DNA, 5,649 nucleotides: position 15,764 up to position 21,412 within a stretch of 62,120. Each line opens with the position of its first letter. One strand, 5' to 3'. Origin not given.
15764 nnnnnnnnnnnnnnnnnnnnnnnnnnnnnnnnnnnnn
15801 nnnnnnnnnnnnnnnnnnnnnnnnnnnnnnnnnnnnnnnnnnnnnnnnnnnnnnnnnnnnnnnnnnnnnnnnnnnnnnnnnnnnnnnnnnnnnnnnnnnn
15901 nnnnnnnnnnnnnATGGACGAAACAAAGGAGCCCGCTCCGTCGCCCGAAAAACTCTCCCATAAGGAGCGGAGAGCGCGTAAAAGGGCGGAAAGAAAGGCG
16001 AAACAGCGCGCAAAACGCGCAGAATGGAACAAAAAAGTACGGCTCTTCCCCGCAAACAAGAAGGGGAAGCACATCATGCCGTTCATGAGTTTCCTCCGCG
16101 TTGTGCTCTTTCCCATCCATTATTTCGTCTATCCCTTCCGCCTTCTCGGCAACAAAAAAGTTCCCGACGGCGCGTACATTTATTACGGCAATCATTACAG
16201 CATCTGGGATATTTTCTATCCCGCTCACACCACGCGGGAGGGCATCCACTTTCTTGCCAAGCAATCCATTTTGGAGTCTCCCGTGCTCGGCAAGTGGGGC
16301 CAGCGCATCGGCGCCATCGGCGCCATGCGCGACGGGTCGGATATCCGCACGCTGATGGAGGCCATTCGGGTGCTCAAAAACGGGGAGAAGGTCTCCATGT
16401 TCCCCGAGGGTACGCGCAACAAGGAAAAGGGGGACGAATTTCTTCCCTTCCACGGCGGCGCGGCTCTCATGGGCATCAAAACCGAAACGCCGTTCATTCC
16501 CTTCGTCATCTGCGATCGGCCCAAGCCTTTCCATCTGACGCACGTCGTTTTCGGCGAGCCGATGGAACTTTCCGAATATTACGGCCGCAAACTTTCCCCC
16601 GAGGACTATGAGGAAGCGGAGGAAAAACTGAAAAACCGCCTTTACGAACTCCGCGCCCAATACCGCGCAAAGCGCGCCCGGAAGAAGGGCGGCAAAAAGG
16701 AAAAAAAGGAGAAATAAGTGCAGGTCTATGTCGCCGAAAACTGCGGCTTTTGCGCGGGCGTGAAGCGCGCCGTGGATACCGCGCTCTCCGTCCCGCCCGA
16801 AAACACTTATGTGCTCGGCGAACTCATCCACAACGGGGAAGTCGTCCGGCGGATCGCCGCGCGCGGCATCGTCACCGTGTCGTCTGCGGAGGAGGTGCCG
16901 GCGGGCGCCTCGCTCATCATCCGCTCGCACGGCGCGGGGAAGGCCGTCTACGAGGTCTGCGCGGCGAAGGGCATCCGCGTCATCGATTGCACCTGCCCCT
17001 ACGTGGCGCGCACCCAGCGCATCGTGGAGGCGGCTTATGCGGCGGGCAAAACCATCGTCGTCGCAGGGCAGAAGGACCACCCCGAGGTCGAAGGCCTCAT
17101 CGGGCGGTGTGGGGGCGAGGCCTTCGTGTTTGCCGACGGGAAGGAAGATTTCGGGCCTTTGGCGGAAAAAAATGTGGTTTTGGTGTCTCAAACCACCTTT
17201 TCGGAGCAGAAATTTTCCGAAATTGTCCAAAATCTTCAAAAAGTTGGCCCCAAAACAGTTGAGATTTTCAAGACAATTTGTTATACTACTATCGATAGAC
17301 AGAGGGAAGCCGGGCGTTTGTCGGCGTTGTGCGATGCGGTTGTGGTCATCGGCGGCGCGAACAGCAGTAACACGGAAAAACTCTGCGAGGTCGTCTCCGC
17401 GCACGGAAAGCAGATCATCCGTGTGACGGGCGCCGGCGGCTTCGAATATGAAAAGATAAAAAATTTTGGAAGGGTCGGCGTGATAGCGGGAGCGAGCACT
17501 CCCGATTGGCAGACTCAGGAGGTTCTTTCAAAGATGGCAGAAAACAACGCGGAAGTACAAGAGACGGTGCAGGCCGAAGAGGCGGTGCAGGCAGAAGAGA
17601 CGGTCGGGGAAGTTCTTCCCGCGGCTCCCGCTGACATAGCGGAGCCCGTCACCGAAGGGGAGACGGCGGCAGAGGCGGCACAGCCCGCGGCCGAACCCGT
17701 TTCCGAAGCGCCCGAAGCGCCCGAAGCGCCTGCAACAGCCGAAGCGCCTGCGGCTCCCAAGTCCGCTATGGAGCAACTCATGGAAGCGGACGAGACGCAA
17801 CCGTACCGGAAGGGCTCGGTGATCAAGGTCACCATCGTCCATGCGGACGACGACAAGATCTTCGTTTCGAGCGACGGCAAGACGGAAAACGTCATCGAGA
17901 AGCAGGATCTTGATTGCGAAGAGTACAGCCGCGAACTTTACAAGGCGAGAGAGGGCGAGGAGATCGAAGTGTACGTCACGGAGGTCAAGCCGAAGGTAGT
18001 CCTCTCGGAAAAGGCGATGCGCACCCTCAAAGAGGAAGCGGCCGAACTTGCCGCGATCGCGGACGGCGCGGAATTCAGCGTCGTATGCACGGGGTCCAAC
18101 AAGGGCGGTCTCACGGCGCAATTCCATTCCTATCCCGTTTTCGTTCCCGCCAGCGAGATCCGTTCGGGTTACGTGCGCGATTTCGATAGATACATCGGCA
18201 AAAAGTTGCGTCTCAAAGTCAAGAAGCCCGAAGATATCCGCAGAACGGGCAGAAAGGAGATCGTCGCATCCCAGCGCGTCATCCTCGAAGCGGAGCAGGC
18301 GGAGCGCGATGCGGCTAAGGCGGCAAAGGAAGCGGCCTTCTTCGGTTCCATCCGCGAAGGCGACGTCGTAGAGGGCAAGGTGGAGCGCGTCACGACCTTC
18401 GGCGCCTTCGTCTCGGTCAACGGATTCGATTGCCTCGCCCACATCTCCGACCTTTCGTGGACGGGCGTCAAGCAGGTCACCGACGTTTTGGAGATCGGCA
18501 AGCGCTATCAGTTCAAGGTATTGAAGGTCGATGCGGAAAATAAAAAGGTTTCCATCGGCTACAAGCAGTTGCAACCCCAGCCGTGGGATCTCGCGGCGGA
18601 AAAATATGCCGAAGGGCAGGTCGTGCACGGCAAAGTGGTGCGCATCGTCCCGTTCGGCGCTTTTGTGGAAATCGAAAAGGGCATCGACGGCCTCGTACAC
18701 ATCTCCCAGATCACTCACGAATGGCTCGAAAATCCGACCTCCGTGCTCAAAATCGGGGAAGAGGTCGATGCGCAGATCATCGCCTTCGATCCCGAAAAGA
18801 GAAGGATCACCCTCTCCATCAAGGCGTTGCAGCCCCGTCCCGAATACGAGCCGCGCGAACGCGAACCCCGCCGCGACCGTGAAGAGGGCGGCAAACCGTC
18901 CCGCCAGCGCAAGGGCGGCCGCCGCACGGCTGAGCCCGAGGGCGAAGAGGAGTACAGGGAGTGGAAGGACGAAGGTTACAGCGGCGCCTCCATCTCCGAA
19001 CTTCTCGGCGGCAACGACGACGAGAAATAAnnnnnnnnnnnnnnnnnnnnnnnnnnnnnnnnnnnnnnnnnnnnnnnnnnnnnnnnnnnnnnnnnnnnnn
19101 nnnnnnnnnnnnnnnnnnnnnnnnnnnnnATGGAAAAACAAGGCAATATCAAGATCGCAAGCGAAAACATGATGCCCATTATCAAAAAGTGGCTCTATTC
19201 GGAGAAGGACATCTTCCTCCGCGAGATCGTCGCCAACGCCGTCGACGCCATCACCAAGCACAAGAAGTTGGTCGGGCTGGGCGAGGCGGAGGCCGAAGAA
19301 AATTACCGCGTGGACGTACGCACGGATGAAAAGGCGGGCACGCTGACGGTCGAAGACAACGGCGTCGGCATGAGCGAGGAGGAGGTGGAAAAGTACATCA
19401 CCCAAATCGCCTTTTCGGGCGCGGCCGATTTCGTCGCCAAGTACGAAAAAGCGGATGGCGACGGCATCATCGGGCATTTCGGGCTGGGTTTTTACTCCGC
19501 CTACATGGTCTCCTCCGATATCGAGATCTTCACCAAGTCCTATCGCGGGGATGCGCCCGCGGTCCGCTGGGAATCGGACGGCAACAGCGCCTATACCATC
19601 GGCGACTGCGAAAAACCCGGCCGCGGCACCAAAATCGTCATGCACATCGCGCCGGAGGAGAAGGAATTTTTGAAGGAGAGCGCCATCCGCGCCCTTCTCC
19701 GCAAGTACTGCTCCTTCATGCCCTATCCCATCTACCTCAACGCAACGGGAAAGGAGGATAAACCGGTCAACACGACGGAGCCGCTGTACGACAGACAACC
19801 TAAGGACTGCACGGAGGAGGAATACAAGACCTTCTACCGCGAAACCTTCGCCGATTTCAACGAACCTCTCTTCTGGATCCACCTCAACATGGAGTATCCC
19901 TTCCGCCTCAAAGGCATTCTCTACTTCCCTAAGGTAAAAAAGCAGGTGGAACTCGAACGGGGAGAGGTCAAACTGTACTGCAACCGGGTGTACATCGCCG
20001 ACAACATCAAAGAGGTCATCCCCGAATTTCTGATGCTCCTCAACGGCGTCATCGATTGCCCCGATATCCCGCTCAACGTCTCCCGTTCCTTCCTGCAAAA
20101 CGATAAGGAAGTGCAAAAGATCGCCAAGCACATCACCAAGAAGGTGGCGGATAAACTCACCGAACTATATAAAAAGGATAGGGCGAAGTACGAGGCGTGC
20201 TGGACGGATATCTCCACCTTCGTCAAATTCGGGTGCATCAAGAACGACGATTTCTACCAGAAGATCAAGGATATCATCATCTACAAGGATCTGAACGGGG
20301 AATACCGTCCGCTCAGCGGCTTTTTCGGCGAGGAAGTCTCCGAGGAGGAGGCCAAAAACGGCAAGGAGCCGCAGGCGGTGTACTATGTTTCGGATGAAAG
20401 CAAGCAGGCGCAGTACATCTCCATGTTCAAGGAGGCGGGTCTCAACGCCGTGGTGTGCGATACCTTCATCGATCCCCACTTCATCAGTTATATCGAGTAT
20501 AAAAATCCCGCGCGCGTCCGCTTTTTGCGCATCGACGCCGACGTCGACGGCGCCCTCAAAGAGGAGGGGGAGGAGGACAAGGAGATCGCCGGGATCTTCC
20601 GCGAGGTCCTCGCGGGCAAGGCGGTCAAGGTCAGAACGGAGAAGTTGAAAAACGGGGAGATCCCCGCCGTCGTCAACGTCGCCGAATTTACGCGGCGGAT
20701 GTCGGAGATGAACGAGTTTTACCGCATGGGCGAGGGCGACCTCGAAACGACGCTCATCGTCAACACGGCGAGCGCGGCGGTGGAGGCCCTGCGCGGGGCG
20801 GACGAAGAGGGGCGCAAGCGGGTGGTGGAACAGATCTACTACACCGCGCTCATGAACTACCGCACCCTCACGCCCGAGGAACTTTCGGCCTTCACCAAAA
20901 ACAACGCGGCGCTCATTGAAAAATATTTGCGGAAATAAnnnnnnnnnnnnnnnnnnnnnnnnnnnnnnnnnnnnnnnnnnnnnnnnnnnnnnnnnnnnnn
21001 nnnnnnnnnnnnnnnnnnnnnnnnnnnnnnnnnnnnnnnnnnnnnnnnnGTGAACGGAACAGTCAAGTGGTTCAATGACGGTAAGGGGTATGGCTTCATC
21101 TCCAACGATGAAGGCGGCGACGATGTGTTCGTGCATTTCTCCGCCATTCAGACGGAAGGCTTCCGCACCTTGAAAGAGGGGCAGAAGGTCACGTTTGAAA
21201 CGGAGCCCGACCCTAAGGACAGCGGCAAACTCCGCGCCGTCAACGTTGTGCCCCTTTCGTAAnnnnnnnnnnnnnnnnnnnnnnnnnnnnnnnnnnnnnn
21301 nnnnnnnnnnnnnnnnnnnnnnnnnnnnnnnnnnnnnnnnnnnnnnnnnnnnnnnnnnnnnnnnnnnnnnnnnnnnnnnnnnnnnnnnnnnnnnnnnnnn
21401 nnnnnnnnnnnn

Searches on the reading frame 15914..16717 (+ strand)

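Call 73: search_protein_families(library=pfam, proteins=[window:15914-16717:+], max_evalue=0.0001)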
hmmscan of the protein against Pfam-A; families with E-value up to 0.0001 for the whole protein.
window:15914-16717:+ (267 aa): 1 family
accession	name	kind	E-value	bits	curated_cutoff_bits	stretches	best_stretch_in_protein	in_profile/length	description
PF01553.26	Acyltransferase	-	4.6e-18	65.7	23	1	79-199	6-131/132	Acyltransferase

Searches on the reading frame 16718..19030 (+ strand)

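Call 73: search_protein_families(library=pfam, proteins=[window:16718-19030:+], max_evalue=0.0001)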
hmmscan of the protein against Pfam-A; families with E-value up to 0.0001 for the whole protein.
window:16718-19030:+ (770 aa): 5 families
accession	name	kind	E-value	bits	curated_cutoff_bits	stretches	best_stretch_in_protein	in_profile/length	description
PF02401.23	LYTB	-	4.9e-79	265.8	24.5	1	3-273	1-266/267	LytB protein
PF00575.29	S1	-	4.5e-44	149.1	22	2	630-702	2-74/74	S1 RNA binding domain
PF23459.1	S1_RRP5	-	2.6e-08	34.7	27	1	631-700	2-71/72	RRP5 S1 domain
PF21710.3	Spt6_S1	-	3.1e-08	34.2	27.5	0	361-408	12-59/91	Spt6, S1/OB domain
PF13509.12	S1_2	-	3.6e-05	24.2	21.8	0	633-668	2-37/61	S1 domain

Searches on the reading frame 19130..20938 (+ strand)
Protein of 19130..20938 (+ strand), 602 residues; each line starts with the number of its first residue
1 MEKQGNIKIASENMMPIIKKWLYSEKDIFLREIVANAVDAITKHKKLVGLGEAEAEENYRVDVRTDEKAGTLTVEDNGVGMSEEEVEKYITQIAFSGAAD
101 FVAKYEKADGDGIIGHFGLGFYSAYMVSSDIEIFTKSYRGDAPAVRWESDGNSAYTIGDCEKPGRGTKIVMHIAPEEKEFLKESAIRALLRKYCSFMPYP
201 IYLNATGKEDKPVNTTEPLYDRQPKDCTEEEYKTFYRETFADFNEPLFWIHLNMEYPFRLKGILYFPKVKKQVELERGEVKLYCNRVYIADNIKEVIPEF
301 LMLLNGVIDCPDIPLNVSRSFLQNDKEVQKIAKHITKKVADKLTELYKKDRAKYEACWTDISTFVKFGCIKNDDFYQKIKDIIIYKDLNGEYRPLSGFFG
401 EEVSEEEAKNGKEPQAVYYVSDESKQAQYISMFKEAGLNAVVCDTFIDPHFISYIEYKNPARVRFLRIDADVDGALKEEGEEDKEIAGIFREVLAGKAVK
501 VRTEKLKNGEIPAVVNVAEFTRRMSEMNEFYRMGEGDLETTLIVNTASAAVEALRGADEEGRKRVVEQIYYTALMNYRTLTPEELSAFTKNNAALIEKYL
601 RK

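Call 73: search_protein_families(library=pfam, proteins=[window:19130-20938:+], max_evalue=0.0001)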
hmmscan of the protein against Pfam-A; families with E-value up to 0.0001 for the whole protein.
window:19130-20938:+ (602 aa): 3 families
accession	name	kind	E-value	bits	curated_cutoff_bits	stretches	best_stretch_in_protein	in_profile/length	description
PF00183.23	HSP90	-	1.1e-47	163.6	24.4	1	208-502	77-381/518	Hsp90 protein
PF13589.12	HATPase_c_3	-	4.4e-10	40.1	25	1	30-145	7-101/137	Histidine kinase-, DNA gyrase B-, and HSP90-like ATPase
PF02518.31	HATPase_c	-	5.4e-09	36.9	26.4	1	28-173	4-107/111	Histidine kinase-, DNA gyrase B-, and HSP90-like ATPase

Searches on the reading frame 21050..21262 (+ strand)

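Call 73: search_protein_families(library=pfam, proteins=[window:21050-21262:+], max_evalue=0.0001)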
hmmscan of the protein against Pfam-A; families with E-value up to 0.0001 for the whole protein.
window:21050-21262:+ (70 aa): 1 family
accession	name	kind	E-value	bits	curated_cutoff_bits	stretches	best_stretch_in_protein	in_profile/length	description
PF00313.28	CSD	-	2.5e-27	95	27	1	1-68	1-65/66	'Cold-shock' DNA-binding domain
